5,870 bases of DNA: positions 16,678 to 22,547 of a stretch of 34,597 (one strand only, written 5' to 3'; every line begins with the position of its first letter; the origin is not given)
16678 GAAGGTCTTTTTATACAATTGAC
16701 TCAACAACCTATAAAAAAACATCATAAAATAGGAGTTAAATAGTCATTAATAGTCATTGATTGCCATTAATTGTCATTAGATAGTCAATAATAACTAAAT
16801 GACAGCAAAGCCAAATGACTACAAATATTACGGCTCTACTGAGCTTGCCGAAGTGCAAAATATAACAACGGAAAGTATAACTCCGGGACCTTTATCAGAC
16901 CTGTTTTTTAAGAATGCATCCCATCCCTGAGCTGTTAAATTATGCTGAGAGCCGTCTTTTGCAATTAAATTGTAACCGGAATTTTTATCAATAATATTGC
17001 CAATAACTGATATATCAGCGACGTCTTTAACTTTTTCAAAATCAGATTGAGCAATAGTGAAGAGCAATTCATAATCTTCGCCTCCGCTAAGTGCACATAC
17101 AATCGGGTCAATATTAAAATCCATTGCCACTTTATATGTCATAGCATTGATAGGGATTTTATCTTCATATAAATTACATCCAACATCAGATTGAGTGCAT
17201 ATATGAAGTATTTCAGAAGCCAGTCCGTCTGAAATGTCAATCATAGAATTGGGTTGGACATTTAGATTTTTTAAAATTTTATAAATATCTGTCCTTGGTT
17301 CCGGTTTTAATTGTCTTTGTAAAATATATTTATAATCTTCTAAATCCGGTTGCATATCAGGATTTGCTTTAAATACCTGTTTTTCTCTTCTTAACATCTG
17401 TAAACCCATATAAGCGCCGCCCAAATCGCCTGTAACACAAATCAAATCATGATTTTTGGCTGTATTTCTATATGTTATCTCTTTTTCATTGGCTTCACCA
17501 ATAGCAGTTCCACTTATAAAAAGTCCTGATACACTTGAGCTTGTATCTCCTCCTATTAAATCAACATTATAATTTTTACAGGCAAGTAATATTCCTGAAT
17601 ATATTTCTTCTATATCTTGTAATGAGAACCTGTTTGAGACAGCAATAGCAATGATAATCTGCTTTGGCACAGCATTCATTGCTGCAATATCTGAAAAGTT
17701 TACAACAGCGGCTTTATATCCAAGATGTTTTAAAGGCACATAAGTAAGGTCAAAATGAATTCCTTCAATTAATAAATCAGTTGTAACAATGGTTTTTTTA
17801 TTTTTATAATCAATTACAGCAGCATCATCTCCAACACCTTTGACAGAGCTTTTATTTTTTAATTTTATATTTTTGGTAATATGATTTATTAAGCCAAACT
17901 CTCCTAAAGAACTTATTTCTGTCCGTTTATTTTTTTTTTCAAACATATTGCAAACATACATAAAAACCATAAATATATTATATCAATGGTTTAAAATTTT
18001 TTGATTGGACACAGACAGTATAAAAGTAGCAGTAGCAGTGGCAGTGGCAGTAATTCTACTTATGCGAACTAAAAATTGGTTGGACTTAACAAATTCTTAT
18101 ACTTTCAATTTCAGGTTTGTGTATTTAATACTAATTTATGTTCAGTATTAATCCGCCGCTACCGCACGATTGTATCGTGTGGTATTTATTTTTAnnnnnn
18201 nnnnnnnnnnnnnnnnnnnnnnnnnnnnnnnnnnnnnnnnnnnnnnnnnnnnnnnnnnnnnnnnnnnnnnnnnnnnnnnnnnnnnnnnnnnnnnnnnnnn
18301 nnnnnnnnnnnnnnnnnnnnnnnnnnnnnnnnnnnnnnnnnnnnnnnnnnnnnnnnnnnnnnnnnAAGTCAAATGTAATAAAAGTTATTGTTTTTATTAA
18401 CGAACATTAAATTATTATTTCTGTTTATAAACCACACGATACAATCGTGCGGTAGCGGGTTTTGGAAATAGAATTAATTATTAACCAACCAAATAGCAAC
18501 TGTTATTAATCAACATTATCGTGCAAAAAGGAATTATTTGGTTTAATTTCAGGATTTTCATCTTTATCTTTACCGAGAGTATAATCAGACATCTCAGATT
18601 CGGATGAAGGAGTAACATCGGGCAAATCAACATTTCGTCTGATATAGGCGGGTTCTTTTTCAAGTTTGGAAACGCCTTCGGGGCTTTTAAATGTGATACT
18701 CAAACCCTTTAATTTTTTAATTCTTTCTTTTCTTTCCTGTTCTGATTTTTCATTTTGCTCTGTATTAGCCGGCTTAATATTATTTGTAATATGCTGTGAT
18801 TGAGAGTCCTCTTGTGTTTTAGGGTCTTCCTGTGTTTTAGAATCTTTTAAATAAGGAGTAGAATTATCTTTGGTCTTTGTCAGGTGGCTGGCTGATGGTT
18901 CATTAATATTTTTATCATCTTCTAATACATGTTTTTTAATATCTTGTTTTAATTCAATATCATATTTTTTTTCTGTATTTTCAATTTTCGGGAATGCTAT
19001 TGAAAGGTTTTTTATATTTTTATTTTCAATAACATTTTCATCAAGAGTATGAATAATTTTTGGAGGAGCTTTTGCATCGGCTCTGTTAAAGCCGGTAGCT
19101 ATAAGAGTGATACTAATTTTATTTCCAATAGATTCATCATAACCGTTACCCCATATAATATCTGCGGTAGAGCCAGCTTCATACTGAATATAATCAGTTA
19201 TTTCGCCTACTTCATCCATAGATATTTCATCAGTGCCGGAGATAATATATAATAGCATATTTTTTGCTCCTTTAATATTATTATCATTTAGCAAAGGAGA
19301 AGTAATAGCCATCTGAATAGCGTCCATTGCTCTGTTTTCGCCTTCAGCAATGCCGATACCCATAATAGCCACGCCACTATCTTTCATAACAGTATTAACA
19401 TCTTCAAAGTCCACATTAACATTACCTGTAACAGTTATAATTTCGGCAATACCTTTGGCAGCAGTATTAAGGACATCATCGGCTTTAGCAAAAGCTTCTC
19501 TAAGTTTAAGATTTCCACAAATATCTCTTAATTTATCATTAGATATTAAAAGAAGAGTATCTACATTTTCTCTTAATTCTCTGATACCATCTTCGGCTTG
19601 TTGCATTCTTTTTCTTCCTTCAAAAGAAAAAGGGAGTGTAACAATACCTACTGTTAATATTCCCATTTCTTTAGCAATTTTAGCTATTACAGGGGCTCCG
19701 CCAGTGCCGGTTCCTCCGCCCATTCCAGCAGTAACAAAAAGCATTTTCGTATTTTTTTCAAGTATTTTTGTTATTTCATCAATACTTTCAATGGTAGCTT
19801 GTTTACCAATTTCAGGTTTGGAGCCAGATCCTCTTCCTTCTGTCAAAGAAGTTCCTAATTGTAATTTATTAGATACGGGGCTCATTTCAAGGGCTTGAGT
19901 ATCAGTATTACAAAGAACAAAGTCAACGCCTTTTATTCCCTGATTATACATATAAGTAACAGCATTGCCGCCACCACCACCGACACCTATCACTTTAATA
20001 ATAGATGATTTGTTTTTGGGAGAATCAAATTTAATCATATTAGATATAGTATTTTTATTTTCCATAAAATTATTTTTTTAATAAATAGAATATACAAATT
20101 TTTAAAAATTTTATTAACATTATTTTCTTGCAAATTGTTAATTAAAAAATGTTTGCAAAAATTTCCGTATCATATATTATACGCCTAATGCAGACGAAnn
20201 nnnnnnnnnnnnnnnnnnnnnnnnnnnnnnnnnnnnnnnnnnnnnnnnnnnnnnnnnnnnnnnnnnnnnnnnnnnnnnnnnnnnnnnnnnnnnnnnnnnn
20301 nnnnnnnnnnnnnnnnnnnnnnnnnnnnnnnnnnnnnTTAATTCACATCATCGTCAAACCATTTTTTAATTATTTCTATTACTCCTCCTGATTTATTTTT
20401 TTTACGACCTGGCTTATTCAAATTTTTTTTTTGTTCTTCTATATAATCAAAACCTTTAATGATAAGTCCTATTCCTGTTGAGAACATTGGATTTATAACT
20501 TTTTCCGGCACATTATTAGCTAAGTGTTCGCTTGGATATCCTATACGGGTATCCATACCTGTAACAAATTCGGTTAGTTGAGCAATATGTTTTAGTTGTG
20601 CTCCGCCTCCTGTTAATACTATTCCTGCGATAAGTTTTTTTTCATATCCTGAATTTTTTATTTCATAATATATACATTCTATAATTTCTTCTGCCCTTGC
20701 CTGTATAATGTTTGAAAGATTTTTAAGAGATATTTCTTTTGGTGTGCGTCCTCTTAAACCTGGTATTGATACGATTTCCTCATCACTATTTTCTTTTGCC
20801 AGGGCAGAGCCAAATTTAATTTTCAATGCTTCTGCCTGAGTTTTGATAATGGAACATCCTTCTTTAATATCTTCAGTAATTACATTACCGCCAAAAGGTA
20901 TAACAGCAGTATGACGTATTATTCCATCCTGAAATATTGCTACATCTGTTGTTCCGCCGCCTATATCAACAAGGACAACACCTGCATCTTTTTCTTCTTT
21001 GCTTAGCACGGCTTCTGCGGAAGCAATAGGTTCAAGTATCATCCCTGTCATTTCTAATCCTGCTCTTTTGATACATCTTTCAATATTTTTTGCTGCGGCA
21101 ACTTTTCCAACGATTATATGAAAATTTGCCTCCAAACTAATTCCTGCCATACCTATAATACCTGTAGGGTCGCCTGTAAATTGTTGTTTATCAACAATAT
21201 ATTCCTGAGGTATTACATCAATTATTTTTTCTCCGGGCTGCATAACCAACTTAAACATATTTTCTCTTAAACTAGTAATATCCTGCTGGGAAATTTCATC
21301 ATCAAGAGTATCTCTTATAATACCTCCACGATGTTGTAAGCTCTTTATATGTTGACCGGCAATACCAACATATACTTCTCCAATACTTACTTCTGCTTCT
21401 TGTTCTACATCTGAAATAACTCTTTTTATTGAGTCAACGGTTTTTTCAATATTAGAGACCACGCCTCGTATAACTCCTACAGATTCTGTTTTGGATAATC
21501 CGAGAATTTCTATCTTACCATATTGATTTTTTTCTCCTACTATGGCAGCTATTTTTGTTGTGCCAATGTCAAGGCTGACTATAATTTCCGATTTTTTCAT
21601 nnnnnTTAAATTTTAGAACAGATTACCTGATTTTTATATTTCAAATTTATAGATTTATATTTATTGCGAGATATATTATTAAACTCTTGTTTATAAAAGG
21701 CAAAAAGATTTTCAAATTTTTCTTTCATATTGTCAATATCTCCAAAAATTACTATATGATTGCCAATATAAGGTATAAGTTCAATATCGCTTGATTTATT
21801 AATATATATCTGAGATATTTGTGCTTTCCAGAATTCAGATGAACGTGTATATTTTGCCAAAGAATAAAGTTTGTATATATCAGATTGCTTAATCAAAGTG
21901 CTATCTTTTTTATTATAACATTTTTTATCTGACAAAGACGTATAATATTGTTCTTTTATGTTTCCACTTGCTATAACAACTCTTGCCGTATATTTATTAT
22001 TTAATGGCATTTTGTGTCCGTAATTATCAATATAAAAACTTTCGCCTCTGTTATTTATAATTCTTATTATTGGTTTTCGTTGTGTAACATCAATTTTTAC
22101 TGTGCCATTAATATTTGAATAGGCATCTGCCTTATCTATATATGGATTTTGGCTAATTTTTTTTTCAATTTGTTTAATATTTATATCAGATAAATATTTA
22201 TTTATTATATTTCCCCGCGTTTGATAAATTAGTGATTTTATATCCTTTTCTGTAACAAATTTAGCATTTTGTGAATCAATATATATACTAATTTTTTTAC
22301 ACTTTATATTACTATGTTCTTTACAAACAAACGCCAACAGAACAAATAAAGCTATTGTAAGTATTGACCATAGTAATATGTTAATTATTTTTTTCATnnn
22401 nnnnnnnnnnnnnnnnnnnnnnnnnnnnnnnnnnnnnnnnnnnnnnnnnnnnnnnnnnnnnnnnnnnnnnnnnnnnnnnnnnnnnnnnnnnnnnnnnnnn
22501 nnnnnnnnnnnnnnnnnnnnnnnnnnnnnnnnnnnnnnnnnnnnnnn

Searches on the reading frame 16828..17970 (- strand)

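Call 26: search_protein_families(library=ncbifam, proteins=[window:16828-17970:-], max_evalue=0.00001)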
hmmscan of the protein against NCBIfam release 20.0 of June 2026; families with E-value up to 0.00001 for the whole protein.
window:16828-17970:- (380 aa): 13 families
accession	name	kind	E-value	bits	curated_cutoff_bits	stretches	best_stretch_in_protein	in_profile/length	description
TIGR01379.1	thiL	equivalog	7.1e-95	317.6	184.15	1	23-353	1-320/320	thiamine-phosphate kinase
NF004351.0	PRK05731.1-4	equivalog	4e-60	203.6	324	1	12-353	4-319/321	thiamine-phosphate kinase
NF004353.0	PRK05731.2-2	equivalog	1.6e-59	201.5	301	1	40-356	16-305/311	thiamine-phosphate kinase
NF004350.0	PRK05731.1-1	equivalog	1.5e-48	165.3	441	1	22-354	3-323/325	thiamine-phosphate kinase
NF004354.0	PRK05731.2-3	equivalog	1.9e-47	161.9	204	1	43-321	13-249/273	thiamine-phosphate kinase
TIGR02124.1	hypE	equivalog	2.3e-17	63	251.6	1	39-298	25-269/332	hydrogenase expression/formation protein HypE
TIGR00476.1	selD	equivalog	1.1e-15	57.6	125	1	39-282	37-261/311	selenide, water dikinase SelD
TIGR04049.1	AIR_rel_sll0787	hypoth_equivalog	6.1e-15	55.1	321.3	1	31-188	27-175/318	sll0787 family AIR synthase-like protein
TIGR03267.1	methan_mark_2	hypoth_equivalog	6.1e-12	45.2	365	1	40-221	37-212/323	methanogenesis marker 2 protein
NF010705.0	PRK14105.1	equivalog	1e-10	41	291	1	27-219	29-209/345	selenide, water dikinase SelD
TIGR04050.1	MSMEG_0567_Cter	hypoth_equivalog_domain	4.1e-08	33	312.2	1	82-187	62-161/296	MSMEG_0567/sll0787 family protein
NF002098.0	PRK00943.1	equivalog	1e-07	31.2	299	1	47-184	49-181/347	selenide, water dikinase SelD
TIGR00878.1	purM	equivalog_domain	3.1e-07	29.9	236.35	1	41-237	31-234/332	phosphoribosylformylglycinamidine cyclo-ligase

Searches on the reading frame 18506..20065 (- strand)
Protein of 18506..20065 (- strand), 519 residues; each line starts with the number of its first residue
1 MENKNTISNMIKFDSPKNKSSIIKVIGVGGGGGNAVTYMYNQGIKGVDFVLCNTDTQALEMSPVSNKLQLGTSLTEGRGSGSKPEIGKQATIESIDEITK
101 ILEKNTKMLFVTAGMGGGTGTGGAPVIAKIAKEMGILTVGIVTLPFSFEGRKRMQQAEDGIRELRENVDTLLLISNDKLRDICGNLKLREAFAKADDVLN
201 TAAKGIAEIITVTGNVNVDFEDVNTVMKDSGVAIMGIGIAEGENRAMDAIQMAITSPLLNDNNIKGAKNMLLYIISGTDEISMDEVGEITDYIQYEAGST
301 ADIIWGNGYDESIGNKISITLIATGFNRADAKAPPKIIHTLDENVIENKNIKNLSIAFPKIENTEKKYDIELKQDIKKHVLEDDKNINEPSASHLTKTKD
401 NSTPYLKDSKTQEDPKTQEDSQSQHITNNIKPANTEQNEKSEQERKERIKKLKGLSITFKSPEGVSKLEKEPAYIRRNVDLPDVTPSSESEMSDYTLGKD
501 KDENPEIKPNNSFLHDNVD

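Call 4: search_protein_families(library=pfam, proteins=[window:18506-20065:-], max_evalue=0.01)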
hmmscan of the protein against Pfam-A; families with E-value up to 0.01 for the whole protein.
window:18506-20065:- (519 aa): 2 families
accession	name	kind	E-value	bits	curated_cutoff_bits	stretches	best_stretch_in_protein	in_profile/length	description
PF00091.31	Tubulin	-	1.3e-48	166.3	33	1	23-183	2-189/190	Tubulin/FtsZ family, GTPase domain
PF12327.13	FtsZ_C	-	2.8e-22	79.3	27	1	231-326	1-94/95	FtsZ family, C-terminal domain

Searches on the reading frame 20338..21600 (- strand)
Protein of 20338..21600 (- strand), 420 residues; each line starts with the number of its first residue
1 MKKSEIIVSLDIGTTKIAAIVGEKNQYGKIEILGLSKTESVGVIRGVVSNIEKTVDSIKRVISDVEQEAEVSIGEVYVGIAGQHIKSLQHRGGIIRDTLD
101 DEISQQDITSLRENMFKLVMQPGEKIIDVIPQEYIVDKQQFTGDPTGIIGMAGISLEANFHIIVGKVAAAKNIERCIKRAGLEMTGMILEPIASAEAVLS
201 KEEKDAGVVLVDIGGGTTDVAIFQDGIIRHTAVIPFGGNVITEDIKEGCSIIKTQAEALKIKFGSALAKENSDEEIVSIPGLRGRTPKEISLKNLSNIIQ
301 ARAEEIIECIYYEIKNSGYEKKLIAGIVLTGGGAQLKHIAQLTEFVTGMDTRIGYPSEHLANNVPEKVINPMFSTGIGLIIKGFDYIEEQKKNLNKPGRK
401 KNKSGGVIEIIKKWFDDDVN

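Call 4: search_protein_families(library=pfam, proteins=[window:20338-21600:-], max_evalue=0.01)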
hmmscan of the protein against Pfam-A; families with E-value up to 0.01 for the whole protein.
window:20338-21600:- (420 aa): 9 families
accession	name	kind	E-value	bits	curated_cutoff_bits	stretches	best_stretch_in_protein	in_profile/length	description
PF14450.12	FtsA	-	9.7e-43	146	31.8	2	209-378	1-127/127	Cell division protein FtsA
PF02491.25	SHS2_FTSA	-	1.7e-18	67.2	25.4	1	82-163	1-78/79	SHS2 domain inserted in FTSA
PF06723.19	MreB_Mbl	-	1.4e-13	50.8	27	1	172-354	111-304/327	MreB/Mbl protein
PF11104.14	PilM_2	-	3.4e-10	39.8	27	1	195-262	169-236/340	Type IV pilus assembly protein PilM;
PF06277.17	EutA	-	3.5e-08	33.2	27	1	194-335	132-266/475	Ethanolamine utilisation protein EutA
PF00012.26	HSP70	-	7.6e-08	31.5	20.6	1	173-224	152-204/599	Hsp70 protein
PF21522.3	MreB-like_C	-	0.0035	18.4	27.8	1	210-336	1-116/123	Archaeal actin homologue MreB-like, C-terminal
PF02541.22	Ppx-GppA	-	0.0053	16.7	27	0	195-260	101-166/285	Ppx/GppA phosphatase family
PF01968.24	Hydantoinase_A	-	0.0053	16.5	22.9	1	191-231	62-104/291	Hydantoinase/oxoprolinase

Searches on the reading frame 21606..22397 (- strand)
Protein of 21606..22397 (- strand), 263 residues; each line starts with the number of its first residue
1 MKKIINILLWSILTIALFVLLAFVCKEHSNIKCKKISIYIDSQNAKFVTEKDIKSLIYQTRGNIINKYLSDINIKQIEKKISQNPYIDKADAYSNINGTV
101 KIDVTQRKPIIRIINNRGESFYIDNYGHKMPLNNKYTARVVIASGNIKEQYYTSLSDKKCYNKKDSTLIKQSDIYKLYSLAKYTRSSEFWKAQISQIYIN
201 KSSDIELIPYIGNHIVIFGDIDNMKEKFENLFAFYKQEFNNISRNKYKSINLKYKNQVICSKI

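Call 4: search_protein_families(library=pfam, proteins=[window:21606-22397:-], max_evalue=0.01)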
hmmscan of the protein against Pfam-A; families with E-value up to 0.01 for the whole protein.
window:21606-22397:- (263 aa): 2 families
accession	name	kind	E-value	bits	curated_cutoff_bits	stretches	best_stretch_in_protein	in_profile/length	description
PF08478.15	POTRA_1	-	0.0052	17.5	23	0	46-106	12-68/69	POTRA domain, FtsQ-type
PF10256.14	Erf4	-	0.0095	16.3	29.3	0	9-57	58-106/116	Golgin subfamily A member 7/ERF4 family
